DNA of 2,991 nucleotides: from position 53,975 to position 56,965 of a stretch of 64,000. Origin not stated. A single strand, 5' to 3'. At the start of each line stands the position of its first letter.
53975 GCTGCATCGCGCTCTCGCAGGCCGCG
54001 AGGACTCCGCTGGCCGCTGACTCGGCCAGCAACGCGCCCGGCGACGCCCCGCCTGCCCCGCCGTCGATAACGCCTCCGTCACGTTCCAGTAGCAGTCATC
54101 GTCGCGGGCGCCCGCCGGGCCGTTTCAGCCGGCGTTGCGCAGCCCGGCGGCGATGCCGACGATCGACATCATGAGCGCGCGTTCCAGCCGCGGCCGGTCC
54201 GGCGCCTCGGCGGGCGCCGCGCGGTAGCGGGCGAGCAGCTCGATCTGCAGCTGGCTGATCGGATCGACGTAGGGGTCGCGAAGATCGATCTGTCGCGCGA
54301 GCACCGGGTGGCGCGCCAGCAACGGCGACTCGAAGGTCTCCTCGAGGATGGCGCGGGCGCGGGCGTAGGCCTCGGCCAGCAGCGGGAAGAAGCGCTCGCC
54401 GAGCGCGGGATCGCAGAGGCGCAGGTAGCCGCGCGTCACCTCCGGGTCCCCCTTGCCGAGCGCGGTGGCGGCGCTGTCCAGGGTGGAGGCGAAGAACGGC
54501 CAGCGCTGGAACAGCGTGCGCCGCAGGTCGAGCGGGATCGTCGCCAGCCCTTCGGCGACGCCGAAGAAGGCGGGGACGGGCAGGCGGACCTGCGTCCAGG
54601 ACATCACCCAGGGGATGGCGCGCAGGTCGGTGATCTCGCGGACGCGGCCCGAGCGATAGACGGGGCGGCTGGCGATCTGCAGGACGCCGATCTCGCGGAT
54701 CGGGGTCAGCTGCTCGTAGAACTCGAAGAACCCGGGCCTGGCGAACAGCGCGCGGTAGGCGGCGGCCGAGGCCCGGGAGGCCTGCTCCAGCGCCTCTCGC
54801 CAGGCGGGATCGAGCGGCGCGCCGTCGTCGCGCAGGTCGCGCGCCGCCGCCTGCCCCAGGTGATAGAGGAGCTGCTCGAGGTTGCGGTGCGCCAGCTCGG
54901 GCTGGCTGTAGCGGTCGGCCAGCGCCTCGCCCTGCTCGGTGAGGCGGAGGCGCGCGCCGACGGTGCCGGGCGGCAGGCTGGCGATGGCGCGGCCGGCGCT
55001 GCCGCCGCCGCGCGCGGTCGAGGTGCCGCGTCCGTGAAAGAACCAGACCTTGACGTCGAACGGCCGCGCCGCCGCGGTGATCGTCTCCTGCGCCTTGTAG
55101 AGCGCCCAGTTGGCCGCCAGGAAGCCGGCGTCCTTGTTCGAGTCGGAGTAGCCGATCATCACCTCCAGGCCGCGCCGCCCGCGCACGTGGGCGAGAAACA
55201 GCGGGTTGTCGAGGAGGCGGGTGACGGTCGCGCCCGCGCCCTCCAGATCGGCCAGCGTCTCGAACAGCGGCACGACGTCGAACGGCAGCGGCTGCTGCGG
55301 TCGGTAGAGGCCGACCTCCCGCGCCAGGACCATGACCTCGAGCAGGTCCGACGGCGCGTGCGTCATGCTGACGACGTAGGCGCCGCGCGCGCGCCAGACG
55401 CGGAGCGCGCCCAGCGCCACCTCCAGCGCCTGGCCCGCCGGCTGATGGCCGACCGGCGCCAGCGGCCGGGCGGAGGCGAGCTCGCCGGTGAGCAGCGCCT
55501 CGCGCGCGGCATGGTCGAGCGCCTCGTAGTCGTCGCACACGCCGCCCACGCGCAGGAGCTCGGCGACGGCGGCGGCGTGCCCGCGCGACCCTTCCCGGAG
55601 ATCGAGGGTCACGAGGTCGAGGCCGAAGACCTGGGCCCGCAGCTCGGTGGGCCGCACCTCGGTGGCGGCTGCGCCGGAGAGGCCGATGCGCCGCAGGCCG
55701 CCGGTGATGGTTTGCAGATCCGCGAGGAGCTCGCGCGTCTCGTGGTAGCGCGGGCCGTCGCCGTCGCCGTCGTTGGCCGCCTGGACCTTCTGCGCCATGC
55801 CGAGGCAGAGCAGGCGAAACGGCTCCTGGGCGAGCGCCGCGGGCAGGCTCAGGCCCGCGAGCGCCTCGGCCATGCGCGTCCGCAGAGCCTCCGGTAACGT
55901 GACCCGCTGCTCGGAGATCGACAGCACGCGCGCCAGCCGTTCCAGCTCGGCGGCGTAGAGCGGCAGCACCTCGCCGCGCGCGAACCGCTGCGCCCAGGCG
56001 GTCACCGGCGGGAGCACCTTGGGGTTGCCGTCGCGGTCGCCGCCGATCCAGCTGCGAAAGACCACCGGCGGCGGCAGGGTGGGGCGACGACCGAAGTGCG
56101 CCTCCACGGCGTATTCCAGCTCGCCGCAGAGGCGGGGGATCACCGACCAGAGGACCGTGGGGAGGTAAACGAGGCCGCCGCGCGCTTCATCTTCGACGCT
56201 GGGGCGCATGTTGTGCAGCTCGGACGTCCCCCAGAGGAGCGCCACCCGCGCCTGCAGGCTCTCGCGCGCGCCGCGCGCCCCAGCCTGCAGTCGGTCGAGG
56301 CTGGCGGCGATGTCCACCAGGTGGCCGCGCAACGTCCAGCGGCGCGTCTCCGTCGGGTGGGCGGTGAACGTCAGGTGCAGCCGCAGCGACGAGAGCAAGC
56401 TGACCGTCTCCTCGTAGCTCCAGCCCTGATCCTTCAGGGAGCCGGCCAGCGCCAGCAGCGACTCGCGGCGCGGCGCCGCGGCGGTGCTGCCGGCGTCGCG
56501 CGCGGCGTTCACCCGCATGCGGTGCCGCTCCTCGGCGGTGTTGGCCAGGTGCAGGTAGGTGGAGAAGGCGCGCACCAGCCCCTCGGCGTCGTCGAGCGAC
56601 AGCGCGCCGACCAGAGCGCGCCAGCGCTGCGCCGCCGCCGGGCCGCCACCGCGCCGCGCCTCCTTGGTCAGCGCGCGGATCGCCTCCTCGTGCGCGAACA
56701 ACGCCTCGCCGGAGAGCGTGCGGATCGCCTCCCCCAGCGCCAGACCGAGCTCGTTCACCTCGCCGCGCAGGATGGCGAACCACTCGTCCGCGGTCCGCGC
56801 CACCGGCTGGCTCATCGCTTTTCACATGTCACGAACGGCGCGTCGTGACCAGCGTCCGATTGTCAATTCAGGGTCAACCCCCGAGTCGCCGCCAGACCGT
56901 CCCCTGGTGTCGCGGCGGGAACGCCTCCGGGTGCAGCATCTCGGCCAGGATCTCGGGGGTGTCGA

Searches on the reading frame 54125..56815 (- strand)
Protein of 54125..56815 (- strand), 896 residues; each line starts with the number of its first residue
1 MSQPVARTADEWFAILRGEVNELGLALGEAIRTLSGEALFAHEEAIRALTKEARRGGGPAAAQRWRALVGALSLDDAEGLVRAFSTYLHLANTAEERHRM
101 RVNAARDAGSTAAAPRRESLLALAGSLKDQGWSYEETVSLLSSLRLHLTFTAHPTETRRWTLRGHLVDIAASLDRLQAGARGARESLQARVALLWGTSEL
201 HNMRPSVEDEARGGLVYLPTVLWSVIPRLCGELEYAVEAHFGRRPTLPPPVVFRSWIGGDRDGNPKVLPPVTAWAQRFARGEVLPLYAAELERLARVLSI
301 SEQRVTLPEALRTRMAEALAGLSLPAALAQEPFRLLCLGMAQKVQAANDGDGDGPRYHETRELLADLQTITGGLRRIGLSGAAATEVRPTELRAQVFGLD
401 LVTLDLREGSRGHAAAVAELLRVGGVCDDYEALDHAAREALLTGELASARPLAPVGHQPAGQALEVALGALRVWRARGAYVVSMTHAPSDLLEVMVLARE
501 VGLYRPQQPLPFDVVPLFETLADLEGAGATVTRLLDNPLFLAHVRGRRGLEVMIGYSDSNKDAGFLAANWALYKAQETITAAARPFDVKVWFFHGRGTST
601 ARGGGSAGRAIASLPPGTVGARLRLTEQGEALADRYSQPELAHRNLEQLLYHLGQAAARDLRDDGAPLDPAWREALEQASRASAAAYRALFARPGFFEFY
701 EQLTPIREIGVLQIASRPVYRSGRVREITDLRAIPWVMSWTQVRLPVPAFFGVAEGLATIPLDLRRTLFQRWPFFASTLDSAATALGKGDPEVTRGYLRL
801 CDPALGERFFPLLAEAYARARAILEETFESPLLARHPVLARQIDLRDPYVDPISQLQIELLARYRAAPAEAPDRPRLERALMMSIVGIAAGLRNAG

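Call 37: search_protein_families(library=pfam, proteins=[window:54125-56815:-], max_evalue=0.001)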
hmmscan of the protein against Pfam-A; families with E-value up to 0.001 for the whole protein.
window:54125-56815:- (896 aa): 1 family
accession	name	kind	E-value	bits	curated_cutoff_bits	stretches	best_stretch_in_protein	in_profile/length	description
PF00311.23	PEPcase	-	1.1e-224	748.8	22.4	1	16-896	1-919/919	Phosphoenolpyruvate carboxylase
